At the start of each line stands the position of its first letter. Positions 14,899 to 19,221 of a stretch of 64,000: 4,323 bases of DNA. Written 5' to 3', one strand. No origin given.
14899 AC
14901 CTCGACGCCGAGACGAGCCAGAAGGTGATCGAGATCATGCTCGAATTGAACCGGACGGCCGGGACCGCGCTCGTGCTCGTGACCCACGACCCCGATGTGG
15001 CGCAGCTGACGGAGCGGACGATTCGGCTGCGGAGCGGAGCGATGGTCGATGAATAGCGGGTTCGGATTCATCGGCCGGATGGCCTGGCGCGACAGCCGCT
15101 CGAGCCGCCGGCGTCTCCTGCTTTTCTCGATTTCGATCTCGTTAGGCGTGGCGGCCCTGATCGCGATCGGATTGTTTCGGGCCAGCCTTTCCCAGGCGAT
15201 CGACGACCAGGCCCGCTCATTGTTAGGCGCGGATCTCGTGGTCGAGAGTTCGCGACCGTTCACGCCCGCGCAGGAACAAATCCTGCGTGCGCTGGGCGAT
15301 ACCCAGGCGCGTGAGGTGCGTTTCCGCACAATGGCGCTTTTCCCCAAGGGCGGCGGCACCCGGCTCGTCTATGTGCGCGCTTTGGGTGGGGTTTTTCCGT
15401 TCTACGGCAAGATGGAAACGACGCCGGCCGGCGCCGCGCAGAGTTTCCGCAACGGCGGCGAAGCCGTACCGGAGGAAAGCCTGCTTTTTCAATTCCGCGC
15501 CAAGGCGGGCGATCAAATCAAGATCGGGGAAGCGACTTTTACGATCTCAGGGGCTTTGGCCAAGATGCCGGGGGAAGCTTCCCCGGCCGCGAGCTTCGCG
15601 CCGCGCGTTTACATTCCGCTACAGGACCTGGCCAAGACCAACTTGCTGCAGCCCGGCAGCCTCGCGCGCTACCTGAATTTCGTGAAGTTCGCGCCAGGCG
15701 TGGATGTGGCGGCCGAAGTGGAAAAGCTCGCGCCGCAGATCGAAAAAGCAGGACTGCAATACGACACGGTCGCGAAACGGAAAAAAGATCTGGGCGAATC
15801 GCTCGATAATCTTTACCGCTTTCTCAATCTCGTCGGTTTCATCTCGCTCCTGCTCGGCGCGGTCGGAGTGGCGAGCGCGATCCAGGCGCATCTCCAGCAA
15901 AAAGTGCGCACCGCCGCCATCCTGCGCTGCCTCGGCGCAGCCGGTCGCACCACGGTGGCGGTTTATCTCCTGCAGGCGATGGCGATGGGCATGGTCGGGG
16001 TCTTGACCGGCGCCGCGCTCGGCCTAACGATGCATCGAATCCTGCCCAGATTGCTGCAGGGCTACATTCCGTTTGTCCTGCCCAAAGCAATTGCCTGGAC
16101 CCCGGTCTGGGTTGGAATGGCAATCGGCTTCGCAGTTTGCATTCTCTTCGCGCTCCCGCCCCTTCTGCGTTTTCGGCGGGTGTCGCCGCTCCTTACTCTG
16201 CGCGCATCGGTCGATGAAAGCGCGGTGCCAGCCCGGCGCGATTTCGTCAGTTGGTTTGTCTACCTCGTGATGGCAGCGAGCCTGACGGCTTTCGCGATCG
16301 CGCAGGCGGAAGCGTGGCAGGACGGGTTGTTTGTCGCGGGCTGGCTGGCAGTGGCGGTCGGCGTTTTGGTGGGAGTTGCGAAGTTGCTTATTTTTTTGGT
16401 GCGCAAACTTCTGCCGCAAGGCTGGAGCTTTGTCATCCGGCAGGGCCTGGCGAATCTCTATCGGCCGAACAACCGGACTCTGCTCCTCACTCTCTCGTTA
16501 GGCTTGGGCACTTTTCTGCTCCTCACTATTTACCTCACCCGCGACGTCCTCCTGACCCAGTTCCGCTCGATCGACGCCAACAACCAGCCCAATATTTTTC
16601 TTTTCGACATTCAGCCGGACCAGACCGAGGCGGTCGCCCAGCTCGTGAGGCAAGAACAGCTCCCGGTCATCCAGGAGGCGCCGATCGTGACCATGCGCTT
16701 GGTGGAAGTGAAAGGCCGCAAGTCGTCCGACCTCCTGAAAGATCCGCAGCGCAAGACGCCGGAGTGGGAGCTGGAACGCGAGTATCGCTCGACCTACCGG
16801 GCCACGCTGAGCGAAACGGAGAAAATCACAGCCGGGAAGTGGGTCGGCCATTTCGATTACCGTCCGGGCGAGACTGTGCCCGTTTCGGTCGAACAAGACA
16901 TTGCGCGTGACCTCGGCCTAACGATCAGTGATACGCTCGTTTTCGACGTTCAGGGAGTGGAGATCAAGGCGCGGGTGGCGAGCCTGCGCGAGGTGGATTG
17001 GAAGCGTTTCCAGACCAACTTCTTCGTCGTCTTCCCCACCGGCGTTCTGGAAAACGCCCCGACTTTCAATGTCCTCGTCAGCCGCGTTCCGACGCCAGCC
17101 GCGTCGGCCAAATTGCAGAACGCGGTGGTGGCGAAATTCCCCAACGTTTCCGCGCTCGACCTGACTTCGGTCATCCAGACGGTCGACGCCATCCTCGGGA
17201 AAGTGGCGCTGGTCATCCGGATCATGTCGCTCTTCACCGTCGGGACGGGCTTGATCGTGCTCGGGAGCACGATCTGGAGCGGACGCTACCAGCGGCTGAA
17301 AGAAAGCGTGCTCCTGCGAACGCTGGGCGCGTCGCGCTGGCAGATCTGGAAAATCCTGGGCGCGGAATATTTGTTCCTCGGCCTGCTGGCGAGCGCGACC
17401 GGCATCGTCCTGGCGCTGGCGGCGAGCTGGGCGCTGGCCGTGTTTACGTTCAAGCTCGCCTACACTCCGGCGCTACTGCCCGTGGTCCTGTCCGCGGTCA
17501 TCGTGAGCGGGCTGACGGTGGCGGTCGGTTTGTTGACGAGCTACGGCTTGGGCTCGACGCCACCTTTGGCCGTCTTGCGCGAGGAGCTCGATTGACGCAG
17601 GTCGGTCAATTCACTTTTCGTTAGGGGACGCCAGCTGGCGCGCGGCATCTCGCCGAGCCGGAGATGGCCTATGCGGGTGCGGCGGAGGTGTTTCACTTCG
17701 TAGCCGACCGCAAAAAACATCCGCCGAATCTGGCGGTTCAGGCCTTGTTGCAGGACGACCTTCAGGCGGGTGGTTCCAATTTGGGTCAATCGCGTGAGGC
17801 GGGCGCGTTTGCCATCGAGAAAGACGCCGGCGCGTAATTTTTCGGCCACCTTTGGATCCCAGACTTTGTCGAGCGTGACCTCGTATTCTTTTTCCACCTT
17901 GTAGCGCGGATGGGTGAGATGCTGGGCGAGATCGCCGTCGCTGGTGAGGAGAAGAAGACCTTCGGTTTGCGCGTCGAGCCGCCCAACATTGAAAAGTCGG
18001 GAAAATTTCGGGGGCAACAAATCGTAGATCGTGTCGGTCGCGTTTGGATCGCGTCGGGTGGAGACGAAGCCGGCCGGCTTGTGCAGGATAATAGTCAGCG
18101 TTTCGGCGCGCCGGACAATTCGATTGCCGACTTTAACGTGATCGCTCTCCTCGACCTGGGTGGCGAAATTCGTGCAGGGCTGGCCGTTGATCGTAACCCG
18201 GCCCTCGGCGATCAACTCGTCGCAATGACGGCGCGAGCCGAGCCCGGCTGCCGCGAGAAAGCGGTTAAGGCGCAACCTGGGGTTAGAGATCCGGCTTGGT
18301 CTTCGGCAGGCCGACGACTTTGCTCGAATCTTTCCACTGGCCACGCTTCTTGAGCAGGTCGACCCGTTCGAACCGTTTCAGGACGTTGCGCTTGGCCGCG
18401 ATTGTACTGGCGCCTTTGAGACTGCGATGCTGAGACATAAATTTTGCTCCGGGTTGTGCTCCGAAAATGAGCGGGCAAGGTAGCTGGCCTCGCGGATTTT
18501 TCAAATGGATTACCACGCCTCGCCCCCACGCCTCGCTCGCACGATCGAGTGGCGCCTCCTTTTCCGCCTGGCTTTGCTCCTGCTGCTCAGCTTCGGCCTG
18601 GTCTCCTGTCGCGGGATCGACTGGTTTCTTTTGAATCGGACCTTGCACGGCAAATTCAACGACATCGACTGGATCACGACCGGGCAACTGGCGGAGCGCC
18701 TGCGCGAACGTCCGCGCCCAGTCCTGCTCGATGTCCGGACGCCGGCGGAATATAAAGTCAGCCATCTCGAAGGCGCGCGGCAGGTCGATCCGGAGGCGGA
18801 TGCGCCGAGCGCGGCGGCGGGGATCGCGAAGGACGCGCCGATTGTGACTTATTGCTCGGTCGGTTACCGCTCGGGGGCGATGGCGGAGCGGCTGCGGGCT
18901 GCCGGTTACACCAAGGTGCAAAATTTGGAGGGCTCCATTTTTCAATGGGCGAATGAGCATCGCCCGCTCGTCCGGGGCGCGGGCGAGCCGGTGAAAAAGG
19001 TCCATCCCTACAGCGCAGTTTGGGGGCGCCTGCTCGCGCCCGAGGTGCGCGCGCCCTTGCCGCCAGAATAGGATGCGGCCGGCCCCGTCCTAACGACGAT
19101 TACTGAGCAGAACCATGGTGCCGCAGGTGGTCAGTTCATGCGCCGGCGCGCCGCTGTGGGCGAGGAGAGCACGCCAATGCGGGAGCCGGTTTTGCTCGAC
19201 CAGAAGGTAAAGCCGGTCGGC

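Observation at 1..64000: Hyper-abundant, strand-symmetric 9-mer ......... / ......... spread through the whole window (about one per 850 bp)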

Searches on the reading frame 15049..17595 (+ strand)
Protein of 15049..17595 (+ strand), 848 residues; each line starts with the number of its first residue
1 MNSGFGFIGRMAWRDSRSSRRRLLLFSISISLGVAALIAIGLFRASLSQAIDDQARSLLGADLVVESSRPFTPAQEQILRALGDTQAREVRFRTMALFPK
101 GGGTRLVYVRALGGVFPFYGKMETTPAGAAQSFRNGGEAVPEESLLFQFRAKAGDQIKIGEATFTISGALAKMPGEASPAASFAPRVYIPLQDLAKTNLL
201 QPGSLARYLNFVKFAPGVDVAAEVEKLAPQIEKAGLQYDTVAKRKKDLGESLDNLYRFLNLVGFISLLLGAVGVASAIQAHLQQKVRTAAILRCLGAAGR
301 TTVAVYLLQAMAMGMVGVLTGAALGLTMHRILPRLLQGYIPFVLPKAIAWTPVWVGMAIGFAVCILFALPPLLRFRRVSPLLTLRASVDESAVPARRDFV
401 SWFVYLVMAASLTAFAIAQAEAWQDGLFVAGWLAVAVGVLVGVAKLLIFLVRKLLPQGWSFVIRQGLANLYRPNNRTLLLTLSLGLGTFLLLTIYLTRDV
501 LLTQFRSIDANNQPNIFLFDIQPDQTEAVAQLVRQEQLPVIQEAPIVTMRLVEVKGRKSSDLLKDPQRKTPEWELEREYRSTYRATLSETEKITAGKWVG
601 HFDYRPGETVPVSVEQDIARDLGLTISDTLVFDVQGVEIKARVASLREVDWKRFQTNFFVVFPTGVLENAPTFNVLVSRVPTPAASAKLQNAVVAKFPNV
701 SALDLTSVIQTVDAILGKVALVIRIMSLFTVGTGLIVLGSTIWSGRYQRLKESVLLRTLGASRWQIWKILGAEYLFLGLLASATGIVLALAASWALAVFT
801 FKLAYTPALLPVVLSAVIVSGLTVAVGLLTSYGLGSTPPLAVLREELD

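Call 8: search_protein_families(library=ncbifam, proteins=[window:15049-17595:+])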
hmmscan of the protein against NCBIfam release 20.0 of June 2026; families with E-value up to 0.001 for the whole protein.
window:15049-17595:+ (848 aa): 6 families
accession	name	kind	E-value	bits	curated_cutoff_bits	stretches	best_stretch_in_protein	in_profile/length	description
NF041854.1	ABC_perm_YbbP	equivalog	9.5e-98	328.1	999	1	8-810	2-774/806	putative ABC transporter permease subunit YbbP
TIGR03434.1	ADOP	subfamily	3.7e-16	58.4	622.3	2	154-416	164-432/803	ADOP family duplicated permease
TIGR02212.1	lolCE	equivalog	7.1e-08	31.8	362.45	1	272-385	282-409/411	lipoprotein-releasing ABC transporter permease subunit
NF008076.0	PRK10814.1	exception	2.1e-05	23.8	473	1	223-385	231-397/399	lipoprotein-releasing ABC transporter permease subunit LolC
NF008357.0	PRK11146.1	exception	0.00042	19.3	439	0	274-335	287-348/414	lipoprotein-releasing ABC transporter permease subunit LolE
NF007826.0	PRK10535.1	equivalog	0.00051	18.4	966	1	254-339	520-605/648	macrolide ABC transporter ATP-binding protein/permease MacB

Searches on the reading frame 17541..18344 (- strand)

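Call 35: search_protein_families(library=pfam, proteins=[window:17541-18344:-], max_evalue=0.00001)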
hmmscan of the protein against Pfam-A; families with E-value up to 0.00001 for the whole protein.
window:17541-18344:- (267 aa): 2 families
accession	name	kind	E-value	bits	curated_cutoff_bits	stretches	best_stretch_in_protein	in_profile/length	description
PF00849.27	PseudoU_synth_2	-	5.7e-20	72.5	26.8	1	85-210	3-150/152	RNA pseudouridylate synthase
PF01479.30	S4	-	2.6e-12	46.7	22.8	1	25-70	2-48/48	S4 domain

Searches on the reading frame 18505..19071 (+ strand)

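Call 35: search_protein_families(library=pfam, proteins=[window:18505-19071:+], max_evalue=0.00001)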
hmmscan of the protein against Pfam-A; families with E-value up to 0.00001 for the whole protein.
window:18505-19071:+ (188 aa): 1 family
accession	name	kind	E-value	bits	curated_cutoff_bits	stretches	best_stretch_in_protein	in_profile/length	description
PF00581.25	Rhodanese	-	1.1e-19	71.2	22.2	1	61-150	4-101/102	Rhodanese-like domain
